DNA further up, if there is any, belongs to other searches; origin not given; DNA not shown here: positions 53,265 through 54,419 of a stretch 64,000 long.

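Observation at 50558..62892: Isoprenoid-quinone-like biosynthesis cluster embedded in the cytochrome island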

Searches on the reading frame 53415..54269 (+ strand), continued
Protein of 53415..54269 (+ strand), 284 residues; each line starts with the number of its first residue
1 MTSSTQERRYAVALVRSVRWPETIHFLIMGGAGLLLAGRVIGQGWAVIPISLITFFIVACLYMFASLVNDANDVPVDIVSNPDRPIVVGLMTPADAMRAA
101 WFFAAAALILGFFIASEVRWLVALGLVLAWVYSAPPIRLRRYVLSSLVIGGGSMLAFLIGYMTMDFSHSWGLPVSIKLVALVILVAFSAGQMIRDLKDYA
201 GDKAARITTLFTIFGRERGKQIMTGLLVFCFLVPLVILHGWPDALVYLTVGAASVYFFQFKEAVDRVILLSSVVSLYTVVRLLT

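Call 74: search_protein_families(library=ncbifam, proteins=[L174:10668-11717:+, L174:11714-12583:-, L173:4356-6107:+, L171:5822-7273:+, P0262, P0269, P0250], max_evalue=0.00001)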
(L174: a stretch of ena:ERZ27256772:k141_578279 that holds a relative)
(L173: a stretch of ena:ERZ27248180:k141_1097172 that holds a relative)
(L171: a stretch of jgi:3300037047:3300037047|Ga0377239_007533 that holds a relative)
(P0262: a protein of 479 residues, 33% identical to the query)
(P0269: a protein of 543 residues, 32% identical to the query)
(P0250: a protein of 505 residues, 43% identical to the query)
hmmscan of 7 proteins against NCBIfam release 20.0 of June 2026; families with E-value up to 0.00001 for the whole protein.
L174:10668-11717:+ (349 aa): 65 families (the best 25 are shown)
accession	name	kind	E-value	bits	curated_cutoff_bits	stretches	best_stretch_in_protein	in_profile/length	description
TIGR04055.1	rSAM_NirJ2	equivalog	5.1e-41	141.3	500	1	33-332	6-307/326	putative heme d1 biosynthesis radical SAM protein NirJ2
TIGR04303.1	GeoRSP_rSAM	equivalog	3.6e-33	115.5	400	1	33-342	11-320/325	GeoRSP system radical SAM/SPASM protein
TIGR04545.1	rSAM_ahbD_hemeb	equivalog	4.1e-33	115.2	500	1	32-228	5-204/339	heme b synthase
TIGR04347.1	pseudo_SAM_Halo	equivalog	6.1e-31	108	525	1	18-206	31-217/390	TIGR04347 family pseudo-SAM/SPASM protein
TIGR04054.1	rSAM_NirJ1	equivalog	4.2e-30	104.6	650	1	30-229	39-240/387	putative heme d1 biosynthesis radical SAM protein NirJ1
TIGR04546.1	rSAM_ahbC_deAc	equivalog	5e-30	104.6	650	1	29-205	41-217/390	12,18-didecarboxysiroheme deacetylase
TIGR04053.2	TIGR04053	equivalog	9.2e-30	104.1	395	1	23-236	4-223/366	TIGR04053 family radical SAM/SPASM domain-containing protein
TIGR04051.1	rSAM_NirJ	equivalog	2.6e-28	99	515.45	1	33-212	8-187/354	heme d1 biosynthesis radical SAM protein NirJ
TIGR03962.1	mycofact_rSAM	equivalog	2.8e-28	99.1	265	1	29-330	13-315/339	mycofactocin radical SAM maturase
TIGR02668.1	moaA_archaeal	equivalog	3.6e-28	98.4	325.25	1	31-279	14-252/303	GTP 3',8-cyclase MoaA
TIGR02666.1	moaA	equivalog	4.2e-28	98.3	284.05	1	32-207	15-198/336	GTP 3',8-cyclase MoaA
NF045574.1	sacti_mat_StsB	exception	2e-27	96.2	625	1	32-340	101-407/466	StsB family radical SAM/SPASM domain sactipeptide maturase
NF045646.2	rSAM_Se_TrsS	equivalog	1.1e-26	93.4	490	1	28-191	87-254/441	radical SAM (seleno)protein TrsS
TIGR04103.1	rSAM_nif11_3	equivalog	2.9e-26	92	725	1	28-214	6-191/412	nif11-class peptide radical SAM maturase 3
TIGR02109.1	PQQ_syn_pqqE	equivalog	4.5e-26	91.6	381.35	1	24-216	4-198/358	pyrroloquinoline quinone biosynthesis protein PqqE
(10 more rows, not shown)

L174:11714-12583:- (289 aa): 5 families
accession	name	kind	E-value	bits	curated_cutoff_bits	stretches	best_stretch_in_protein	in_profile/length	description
TIGR01476.1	chlor_syn_BchG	subfamily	6.2e-14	52.1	212.3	1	23-257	15-249/283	(bacterio)chlorophyll synthase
NF005742.0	PRK07566.1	equivalog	1.2e-13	50.9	313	1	27-252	47-277/315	chlorophyll synthase ChlG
NF009516.0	PRK12875.1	equivalog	2.1e-13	50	205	1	7-246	20-257/292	prenyltransferase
TIGR02056.1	ChlG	equivalog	7.3e-09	35.6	436.45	1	50-279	64-293/306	chlorophyll synthase ChlG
NF009525.0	PRK12887.1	equivalog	8.5e-08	31.9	226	1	33-246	45-265/310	homogentisate phytyltransferase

L173:4356-6107:+ (583 aa): 3 families
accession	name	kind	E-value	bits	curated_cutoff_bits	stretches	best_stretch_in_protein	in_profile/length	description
TIGR04335.1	AmmeMemoSam_A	hypoth_equivalog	8e-19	67.7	99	1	74-216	33-175/175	AmmeMemoRadiSam system protein A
TIGR00296.1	TIGR00296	hypoth_equivalog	2.9e-15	56.5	91.05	1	47-220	12-192/200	TIGR00296 family protein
NF002000.0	PRK00801.1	equivalog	1.7e-14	53.4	273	1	69-220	36-188/201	hypothetical protein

L171:5822-7273:+ (483 aa): 19 families
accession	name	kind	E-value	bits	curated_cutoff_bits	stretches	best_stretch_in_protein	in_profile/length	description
TIGR02026.1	BchE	equivalog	1.7e-50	172.3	481.35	1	18-393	3-382/497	magnesium-protoporphyrin IX monomethyl ester anaerobic oxidative cyclase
TIGR03471.1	HpnJ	equivalog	5.6e-39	134.3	577.6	1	39-399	34-388/472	hopanoid biosynthesis associated radical SAM protein HpnJ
TIGR04367.1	HpnR_B12_rSAM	equivalog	4.3e-29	101.4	650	1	39-408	22-385/490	hopanoid C-3 methylase HpnR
TIGR03975.1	rSAM_ocin_1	subfamily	9.9e-29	100.3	281.85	1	69-351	118-404/606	RiPP maturation radical SAM C-methyltransferase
NF050148.1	rSAM_ApyD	equivalog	1e-28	100.2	750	1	68-370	63-360/645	RiPP biosynthesis radical SAM protein ApyD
NF038361.1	rSAM_Sden_1168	equivalog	3.2e-28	98.6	575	1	63-348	124-422/560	Sden_1168 family B12-binding radical SAM P-methyltransferase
TIGR04479.1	bcpD_PhpK_rSAM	subfamily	4.3e-27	94.7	600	1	41-356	74-388/504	PhpK family radical SAM P-methyltransferase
TIGR04072.2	rSAM_ladder_B12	equivalog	3.9e-25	88.4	360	1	39-377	18-350/443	lipid biosynthesis B12-binding/radical SAM protein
NF040546.1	rSAM_CUAEP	equivalog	3.4e-24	85.4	500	1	39-355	13-319/468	CUAEP/CCAEP-tail radical SAM (seleno)protein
NF040542.1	rSAM_RCCLKC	equivalog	6.2e-22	78.3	450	1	39-353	13-326/423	arsinothricin biosynthesis radical SAM protein ArsL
TIGR04013.1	B12_SAM_MJ_1487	hypoth_equivalog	7.4e-20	71.1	251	1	95-351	58-307/382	TIGR04013 family B12-binding domain/radical SAM domain-containing protein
TIGR04385.1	B12_rSAM_cofa1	equivalog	8.4e-19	68.1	450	1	99-351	89-338/438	B12 lower ligand biosynthesis radical SAM protein BzaD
NF033712.0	B12_rSAM_KedN5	subfamily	2e-17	62.7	700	1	100-281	82-268/624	KedN5 family methylcobalamin-dependent radical SAM C-methyltransferase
TIGR04295.1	B12_rSAM_oligo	hypoth_equivalog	3.1e-17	62.4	400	1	42-337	28-321/422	TIGR04295 family B12-binding domain-containing radical SAM protein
TIGR04014.1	B12_SAM_MJ_0865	equivalog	2.6e-15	56.2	360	1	131-248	90-202/434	methyl-coenzyme M reductase glutamine C-methyltransferase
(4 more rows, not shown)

P0262 (479 aa): 19 families
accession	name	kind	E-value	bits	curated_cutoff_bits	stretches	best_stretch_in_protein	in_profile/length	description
NF009523.0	PRK12884.1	equivalog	2.5e-26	92.5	269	1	216-448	6-237/279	prenyltransferase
NF005742.0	PRK07566.1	equivalog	1.5e-20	73.5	313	1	261-450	81-273/315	chlorophyll synthase ChlG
NF009521.0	PRK12882.1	equivalog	1.6e-18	67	296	1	216-446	7-238/280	geranylgeranylglycerol-phosphate geranylgeranyltransferase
NF009525.0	PRK12887.1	equivalog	2.5e-18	66.5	226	1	242-445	50-264/310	homogentisate phytyltransferase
TIGR01476.1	chlor_syn_BchG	subfamily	1.3e-16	60.9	212.3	1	229-472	15-272/283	(bacterio)chlorophyll synthase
NF009522.0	PRK12883.1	equivalog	1.2e-13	51.3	353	1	241-428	32-218/279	geranylgeranylglycerol-phosphate geranylgeranyltransferase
NF009513.0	PRK12872.1-3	equivalog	5.3e-13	49.1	288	1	242-446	50-252/293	prenyltransferase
TIGR01475.1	ubiA_other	subfamily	2.2e-12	47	180.8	1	221-449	9-241/282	UbiA-like polyprenyltransferase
NF009058.0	PRK12392.1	subfamily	4.1e-12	45.8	494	1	257-447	63-264/333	bacteriochlorophyll c synthase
NF035940.1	prenyl_rel_EboC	equivalog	8.6e-12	45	250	1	245-460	39-244/292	UbiA-like protein EboC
TIGR01473.1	cyoE_ctaB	equivalog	3.7e-10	40.1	210.3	1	225-449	11-241/281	heme o synthase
TIGR01474.1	ubiA_proteo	equivalog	1.6e-09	37.7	275.45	1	235-446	29-240/282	4-hydroxybenzoate octaprenyltransferase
NF004749.0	PRK06080.1-1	equivalog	1.3e-08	34.4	277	1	210-447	18-263/311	1,4-dihydroxy-2-naphthoate polyprenyltransferase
TIGR02056.1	ChlG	equivalog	2.5e-08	33.8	436.45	1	260-446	68-263/306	chlorophyll synthase ChlG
NF009532.0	PRK12895.1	equivalog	8.1e-08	32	414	1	259-446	50-237/286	prenyltransferase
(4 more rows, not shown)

P0269 (543 aa): 9 families
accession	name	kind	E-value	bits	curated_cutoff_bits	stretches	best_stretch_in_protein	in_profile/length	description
NF009523.0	PRK12884.1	equivalog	3e-18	66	269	1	290-513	15-237/279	prenyltransferase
NF009525.0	PRK12887.1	equivalog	1e-13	51.4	226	1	290-499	36-252/310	homogentisate phytyltransferase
NF005742.0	PRK07566.1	equivalog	9.2e-13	48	313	1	319-507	75-267/315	chlorophyll synthase ChlG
NF009521.0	PRK12882.1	equivalog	2.7e-12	46.5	296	1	283-504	20-232/280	geranylgeranylglycerol-phosphate geranylgeranyltransferase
NF009513.0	PRK12872.1-3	equivalog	4.9e-11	42.7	288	1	303-510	46-252/293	prenyltransferase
NF006088.0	PRK08238.1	equivalog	1.2e-08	34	351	1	302-500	219-415/482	UbiA family prenyltransferase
NF009512.0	PRK12872.1-1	equivalog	1.7e-08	34.4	278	1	309-504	38-244/303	geranylgeranylglycerol-phosphate geranylgeranyltransferase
NF010119.0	PRK13595.1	equivalog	1.1e-07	31.6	248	1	327-512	61-249/292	prenyltransferase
NF035940.1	prenyl_rel_EboC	equivalog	5e-07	29.4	250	1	295-472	24-197/292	UbiA-like protein EboC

P0250 (505 aa): 8 families
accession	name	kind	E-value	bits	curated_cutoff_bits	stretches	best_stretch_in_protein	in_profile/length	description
NF009525.0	PRK12887.1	equivalog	4.8e-13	49.1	226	1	266-458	53-247/310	homogentisate phytyltransferase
NF009523.0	PRK12884.1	equivalog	1.1e-12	47.8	269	1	249-467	18-229/279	prenyltransferase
NF005742.0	PRK07566.1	equivalog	1.4e-12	47.4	313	1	252-458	49-254/315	chlorophyll synthase ChlG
NF009521.0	PRK12882.1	equivalog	3.9e-12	46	296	1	233-470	7-235/280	geranylgeranylglycerol-phosphate geranylgeranyltransferase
NF009513.0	PRK12872.1-3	equivalog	4.2e-12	46.2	288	1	273-458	56-234/293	prenyltransferase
NF009516.0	PRK12875.1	equivalog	3.5e-11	42.7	205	1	270-449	59-230/292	prenyltransferase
NF009058.0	PRK12392.1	subfamily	3.3e-09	36.3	494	1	285-449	68-235/333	bacteriochlorophyll c synthase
NF009522.0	PRK12883.1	equivalog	1.5e-06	27.9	353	1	256-459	29-219/279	geranylgeranylglycerol-phosphate geranylgeranyltransferase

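Call 80: list_cluster_members(proteins=[P0252, P0253, P0254, P0256, P0258, P0260, P0261, P0263, P0264, P0272])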
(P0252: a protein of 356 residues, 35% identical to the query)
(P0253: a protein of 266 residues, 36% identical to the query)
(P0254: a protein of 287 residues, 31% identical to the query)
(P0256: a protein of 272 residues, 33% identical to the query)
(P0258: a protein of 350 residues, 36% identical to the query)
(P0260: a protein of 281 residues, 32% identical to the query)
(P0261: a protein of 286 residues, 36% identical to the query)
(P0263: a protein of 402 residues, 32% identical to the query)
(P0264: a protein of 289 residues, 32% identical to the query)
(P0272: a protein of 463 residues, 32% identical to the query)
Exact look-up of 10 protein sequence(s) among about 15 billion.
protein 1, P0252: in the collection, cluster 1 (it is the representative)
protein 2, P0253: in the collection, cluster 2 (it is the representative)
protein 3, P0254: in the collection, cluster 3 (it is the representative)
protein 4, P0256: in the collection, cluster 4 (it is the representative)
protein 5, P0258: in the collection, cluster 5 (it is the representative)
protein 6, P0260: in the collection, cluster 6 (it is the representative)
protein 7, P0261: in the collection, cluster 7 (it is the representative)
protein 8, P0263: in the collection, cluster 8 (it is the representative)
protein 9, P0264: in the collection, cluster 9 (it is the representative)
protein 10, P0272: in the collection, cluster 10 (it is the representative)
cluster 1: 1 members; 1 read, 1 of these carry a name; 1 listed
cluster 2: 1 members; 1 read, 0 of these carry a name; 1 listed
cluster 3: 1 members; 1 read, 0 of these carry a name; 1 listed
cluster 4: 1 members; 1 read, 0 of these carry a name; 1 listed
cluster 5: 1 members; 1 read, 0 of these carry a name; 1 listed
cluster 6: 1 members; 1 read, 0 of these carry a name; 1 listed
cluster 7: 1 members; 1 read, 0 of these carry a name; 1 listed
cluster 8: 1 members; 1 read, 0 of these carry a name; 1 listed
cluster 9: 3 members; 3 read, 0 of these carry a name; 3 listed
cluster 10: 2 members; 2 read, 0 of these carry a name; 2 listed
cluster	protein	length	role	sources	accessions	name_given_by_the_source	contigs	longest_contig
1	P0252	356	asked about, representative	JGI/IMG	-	4-hydroxybenzoate polyprenyltransferase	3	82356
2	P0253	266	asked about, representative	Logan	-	-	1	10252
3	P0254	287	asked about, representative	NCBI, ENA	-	-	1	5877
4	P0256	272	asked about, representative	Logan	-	-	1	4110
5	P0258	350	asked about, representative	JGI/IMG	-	-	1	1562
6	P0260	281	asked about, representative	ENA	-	-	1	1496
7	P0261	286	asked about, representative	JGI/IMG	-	-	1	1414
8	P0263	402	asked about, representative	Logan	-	-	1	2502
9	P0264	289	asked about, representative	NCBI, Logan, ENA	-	-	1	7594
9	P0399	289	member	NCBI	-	-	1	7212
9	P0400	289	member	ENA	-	-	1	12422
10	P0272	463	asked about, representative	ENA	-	-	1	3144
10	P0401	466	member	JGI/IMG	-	-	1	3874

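Call 81: find_encoding_contigs(protein=P0252, flank=10000, max_places=2)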
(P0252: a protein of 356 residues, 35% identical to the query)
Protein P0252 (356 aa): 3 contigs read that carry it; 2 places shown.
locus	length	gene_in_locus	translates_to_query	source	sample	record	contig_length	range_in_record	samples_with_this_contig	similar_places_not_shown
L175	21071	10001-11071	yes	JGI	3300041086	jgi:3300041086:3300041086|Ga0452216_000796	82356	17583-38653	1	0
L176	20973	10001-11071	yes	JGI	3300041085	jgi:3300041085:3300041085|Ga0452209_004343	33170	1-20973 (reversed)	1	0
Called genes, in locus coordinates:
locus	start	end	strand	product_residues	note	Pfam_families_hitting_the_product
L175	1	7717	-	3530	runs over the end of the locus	PF13229:Beta_helix, PF05048:NosD, PF05048:NosD, PF13229:Beta_helix, PF05048:NosD, PF05048:NosD, PF13229:Beta_helix, PF05048:NosD, +7 more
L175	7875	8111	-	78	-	PF01037:AsnC_trans_reg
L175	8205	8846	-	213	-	PF01965:DJ-1_PfpI (weak), PF01174:SNO, PF03575:Peptidase_S51 (weak), PF07685:GATase_3, PF00117:GATase (weak)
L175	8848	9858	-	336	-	PF07885:Ion_trans_2, PF02254:TrkA_N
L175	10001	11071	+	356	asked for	PF01040:UbiA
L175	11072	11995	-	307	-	PF13489:Methyltransf_23, PF01209:Ubie_methyltran, PF05148:Methyltransf_8 (weak), PF02353:CMAS (weak), PF13847:Methyltransf_31, PF08241:Methyltransf_11, PF08242:Methyltransf_12, PF13649:Methyltransf_25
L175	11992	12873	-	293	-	PF04240:Caroten_synth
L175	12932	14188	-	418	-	PF00890:FAD_binding_2 (faint), PF01266:DAO (faint), PF01494:FAD_binding_3 (weak), PF03486:HI0933_like (weak), PF13450:NAD_binding_8 (weak)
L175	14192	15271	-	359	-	PF04055:Radical_SAM, PF13186:SPASM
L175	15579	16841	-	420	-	PF01134:GIDA (faint), PF07992:Pyr_redox_2 (weak), PF13738:Pyr_redox_3 (faint), PF05402:PqqD (weak)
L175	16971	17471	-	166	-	PF00694:Aconitase_C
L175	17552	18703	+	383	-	PF02254:TrkA_N, PF02080:TrkA_C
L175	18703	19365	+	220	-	PF02254:TrkA_N, PF02080:TrkA_C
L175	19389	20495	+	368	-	PF00890:FAD_binding_2 (weak), PF01266:DAO (faint), PF01494:FAD_binding_3, PF03486:HI0933_like (weak), PF07992:Pyr_redox_2 (faint), PF12831:FAD_oxidored, PF13450:NAD_binding_8 (weak), PF22578:GGR_cat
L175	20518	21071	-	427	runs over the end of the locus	PF12679:ABC2_membrane_2, PF12698:ABC2_membrane_3, PF13346:ABC2_membrane_5 (weak)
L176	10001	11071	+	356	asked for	PF01040:UbiA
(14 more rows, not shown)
